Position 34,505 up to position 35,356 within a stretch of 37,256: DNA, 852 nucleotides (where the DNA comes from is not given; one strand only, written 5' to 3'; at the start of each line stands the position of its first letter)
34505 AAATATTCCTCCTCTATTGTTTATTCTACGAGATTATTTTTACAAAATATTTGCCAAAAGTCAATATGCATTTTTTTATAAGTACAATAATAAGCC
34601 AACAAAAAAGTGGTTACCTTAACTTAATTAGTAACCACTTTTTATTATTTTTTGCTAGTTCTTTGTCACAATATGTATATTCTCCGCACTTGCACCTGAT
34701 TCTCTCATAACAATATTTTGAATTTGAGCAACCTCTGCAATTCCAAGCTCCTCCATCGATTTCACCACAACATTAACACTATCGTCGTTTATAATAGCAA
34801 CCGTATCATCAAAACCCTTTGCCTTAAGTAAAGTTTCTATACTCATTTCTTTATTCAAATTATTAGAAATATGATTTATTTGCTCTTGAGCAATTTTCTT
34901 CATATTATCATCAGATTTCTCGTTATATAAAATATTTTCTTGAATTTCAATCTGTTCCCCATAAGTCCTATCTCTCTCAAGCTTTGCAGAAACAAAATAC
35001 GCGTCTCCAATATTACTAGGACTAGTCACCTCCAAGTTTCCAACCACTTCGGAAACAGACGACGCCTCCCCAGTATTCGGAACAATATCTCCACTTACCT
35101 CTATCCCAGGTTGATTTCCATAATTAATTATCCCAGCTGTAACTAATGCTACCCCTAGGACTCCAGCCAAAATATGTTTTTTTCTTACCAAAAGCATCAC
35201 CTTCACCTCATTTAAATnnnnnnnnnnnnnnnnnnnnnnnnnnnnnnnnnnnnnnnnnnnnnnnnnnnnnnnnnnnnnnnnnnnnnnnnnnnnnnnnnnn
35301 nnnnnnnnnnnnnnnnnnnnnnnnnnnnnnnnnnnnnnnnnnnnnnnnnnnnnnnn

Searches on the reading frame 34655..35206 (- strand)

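Call 10: search_protein_families(library=pfam, proteins=[window:34655-35206:-], max_evalue=0.01)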
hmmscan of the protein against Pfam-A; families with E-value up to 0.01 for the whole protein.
window:34655-35206:- (183 aa): 1 family
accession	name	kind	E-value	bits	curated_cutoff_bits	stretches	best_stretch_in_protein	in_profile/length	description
PF12685.13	SpoIIIAH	-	6.1e-35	121.3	30.6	1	10-179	2-191/191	SpoIIIAH-like protein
